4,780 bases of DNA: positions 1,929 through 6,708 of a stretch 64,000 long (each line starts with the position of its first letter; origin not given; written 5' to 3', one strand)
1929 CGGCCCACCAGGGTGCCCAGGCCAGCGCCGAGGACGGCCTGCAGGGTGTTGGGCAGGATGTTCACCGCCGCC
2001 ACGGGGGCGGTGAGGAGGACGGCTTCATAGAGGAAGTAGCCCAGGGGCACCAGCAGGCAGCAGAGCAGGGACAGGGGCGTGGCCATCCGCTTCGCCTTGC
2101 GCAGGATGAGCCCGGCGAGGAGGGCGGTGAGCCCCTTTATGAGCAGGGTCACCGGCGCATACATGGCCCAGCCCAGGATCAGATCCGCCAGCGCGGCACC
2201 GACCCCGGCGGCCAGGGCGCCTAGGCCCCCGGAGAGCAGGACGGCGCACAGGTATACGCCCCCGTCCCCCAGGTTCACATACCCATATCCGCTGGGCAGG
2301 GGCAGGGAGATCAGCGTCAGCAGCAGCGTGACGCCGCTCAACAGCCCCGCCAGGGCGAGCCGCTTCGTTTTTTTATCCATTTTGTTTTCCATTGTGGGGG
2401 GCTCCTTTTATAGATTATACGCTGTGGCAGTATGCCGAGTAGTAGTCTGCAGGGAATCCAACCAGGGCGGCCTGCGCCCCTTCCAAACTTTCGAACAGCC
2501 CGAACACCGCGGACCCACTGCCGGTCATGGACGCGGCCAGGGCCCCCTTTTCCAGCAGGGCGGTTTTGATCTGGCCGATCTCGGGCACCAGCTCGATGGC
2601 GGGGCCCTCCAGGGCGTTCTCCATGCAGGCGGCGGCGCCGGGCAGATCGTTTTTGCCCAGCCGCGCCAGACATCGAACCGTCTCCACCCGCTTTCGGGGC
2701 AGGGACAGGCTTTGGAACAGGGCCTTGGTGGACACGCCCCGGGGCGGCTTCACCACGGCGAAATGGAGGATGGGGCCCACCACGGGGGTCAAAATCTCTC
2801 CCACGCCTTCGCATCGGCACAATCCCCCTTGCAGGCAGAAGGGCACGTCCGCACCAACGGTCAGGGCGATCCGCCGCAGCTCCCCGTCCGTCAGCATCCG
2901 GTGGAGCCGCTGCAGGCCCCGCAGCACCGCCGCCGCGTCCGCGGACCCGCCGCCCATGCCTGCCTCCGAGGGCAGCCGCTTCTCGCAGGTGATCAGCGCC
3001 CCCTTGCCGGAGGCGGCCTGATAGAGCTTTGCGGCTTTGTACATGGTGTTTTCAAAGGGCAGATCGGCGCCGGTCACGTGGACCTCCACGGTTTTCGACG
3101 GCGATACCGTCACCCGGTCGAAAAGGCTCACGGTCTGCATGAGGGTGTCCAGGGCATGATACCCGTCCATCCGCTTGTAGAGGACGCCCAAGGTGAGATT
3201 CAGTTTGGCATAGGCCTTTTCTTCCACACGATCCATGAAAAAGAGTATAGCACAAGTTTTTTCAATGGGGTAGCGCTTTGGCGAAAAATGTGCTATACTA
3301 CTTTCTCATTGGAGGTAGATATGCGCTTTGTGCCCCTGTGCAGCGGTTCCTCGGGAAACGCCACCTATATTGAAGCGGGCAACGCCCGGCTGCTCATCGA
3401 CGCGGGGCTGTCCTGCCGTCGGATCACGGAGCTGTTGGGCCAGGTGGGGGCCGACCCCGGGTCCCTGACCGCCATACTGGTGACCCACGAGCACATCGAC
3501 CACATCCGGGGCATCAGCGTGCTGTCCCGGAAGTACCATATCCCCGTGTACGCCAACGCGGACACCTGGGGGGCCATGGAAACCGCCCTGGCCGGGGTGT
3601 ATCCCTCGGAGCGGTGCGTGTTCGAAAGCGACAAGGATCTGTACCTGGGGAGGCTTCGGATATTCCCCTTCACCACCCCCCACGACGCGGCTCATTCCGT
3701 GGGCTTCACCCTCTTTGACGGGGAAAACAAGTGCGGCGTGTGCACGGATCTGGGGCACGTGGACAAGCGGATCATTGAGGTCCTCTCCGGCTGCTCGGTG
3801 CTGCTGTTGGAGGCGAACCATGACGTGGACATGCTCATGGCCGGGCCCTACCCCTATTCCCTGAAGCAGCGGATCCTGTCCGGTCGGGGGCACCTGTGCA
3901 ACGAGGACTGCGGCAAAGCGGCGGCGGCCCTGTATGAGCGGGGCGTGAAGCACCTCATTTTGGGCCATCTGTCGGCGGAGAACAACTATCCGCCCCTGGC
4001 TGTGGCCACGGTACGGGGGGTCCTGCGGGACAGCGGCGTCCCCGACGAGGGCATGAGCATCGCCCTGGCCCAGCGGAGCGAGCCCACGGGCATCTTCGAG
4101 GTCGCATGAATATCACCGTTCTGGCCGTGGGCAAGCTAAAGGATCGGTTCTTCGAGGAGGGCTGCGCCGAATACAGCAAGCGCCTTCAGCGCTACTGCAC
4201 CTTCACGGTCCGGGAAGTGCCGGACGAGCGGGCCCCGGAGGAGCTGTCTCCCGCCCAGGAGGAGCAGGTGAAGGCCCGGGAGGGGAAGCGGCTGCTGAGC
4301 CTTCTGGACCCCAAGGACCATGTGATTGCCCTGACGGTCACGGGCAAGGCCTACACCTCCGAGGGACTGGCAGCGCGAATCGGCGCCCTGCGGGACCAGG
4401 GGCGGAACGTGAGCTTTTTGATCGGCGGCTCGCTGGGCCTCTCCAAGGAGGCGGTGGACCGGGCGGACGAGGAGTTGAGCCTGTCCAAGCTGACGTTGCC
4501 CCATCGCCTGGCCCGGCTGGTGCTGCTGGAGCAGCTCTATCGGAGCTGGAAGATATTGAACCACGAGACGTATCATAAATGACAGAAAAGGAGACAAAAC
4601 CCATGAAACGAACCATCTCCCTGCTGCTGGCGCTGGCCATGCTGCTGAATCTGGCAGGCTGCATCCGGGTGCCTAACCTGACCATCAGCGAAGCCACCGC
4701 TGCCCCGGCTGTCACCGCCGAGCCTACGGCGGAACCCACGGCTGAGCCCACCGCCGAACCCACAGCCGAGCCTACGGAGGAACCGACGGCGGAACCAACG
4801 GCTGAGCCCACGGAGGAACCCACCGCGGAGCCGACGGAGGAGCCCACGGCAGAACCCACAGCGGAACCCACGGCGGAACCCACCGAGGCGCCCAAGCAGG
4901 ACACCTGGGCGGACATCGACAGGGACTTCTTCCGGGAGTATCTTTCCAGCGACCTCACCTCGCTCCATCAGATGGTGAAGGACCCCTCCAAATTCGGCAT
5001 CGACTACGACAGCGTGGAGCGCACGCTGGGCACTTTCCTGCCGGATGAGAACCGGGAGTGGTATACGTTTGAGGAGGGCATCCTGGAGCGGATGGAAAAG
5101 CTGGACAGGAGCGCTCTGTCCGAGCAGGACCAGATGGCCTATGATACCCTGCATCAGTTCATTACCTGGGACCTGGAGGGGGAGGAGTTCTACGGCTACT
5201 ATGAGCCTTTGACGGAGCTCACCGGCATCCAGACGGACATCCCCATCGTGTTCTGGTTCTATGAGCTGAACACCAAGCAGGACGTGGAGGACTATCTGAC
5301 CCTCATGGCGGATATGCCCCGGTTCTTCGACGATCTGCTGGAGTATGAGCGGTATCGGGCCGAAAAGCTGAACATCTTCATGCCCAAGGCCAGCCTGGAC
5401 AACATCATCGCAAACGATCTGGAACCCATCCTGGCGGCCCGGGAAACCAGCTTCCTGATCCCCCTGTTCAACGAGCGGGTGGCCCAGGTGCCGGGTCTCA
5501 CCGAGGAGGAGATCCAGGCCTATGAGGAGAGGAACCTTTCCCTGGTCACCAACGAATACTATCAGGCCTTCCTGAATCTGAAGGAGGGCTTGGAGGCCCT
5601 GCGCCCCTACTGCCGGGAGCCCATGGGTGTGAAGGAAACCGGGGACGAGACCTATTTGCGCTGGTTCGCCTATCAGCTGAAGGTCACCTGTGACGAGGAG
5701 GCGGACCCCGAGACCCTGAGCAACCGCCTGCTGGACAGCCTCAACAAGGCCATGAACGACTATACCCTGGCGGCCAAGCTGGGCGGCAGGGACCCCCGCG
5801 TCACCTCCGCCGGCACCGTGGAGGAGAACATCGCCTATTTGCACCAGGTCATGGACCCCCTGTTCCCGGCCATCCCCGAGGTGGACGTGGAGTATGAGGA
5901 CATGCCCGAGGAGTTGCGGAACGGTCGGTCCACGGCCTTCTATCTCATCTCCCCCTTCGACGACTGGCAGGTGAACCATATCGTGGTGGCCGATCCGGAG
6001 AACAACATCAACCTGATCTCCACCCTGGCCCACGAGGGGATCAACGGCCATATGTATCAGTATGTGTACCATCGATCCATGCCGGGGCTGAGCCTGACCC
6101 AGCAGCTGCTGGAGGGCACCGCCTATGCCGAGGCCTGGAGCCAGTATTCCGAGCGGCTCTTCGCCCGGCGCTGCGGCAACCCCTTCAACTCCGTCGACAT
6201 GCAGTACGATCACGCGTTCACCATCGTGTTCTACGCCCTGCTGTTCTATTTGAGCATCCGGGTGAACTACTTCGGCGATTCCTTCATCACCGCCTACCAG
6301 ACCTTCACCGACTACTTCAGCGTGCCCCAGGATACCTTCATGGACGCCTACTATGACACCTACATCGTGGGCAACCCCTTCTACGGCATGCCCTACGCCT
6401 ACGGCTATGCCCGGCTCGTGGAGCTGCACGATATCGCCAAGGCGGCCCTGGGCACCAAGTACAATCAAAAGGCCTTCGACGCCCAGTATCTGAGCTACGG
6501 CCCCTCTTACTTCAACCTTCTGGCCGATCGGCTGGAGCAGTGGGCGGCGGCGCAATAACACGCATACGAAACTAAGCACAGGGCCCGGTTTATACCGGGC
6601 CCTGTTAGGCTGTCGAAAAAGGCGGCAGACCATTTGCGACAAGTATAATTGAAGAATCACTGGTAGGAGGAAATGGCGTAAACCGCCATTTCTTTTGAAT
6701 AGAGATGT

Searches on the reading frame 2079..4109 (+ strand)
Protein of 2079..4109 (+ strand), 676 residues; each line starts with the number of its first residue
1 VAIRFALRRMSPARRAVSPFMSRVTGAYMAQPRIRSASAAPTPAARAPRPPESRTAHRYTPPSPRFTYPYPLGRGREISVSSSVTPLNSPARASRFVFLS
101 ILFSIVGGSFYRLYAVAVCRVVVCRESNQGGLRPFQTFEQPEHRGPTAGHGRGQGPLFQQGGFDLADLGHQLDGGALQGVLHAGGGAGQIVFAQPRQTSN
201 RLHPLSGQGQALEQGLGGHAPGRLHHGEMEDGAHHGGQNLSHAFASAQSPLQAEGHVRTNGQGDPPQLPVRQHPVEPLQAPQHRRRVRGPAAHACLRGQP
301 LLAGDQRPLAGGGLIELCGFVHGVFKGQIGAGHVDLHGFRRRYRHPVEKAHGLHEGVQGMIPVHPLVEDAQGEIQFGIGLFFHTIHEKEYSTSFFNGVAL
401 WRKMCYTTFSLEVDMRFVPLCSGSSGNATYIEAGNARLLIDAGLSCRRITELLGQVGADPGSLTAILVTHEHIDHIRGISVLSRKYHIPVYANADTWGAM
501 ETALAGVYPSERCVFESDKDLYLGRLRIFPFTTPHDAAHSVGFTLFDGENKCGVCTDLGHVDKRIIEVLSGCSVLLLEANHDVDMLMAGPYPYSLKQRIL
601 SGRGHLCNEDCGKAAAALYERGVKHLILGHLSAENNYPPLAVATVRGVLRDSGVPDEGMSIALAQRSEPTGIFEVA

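Call 53: search_protein_families(library=pfam, proteins=[window:2079-4109:+], max_evalue=0.00001)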
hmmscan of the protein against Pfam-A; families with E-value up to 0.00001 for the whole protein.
window:2079-4109:+ (676 aa): 2 families
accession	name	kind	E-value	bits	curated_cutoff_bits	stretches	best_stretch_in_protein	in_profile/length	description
PF12706.13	Lactamase_B_2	-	8.4e-19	68.4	27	1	437-630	2-199/200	Beta-lactamase superfamily domain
PF00753.33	Lactamase_B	-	4.4e-17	63.1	22.7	1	425-565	5-157/196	Metallo-beta-lactamase superfamily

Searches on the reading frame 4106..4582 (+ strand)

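Call 53: search_protein_families(library=pfam, proteins=[window:4106-4582:+], max_evalue=0.00001)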
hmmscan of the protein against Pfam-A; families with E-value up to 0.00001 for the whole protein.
window:4106-4582:+ (158 aa): 1 family
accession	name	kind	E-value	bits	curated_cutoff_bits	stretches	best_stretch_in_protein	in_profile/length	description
PF02590.22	SPOUT_MTase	-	1.3e-53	181.6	27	1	1-157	1-154/154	Predicted SPOUT methyltransferase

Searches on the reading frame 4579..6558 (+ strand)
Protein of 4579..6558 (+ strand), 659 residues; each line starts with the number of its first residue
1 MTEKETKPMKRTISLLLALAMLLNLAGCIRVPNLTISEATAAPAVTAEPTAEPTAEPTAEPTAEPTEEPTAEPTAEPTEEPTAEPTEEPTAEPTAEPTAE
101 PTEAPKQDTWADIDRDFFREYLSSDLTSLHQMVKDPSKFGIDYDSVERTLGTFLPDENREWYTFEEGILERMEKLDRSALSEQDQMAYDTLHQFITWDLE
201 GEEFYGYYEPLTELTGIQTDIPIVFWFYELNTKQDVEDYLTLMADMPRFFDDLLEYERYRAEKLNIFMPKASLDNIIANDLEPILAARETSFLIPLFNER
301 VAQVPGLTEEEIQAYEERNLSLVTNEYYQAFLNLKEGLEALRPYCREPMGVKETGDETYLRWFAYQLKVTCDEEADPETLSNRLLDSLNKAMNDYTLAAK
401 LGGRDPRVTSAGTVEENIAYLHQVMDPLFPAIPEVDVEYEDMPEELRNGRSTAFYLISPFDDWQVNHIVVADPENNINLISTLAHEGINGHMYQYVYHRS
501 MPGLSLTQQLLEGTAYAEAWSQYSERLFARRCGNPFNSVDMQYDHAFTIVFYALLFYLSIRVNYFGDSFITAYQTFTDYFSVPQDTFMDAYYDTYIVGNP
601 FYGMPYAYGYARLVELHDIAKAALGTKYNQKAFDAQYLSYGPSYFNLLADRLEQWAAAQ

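Call 53: search_protein_families(library=pfam, proteins=[window:4579-6558:+], max_evalue=0.00001)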
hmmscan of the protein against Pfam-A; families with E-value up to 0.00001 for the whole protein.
window:4579-6558:+ (659 aa): 2 families
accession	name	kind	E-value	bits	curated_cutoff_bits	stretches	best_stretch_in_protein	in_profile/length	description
PF05960.17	DUF885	-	4.2e-47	162.4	32.4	1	138-651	6-531/532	Bacterial protein of unknown function (DUF885)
PF04886.17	PT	-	1.5e-15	56.9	26.2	2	72-107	1-36/36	PT disordered repeat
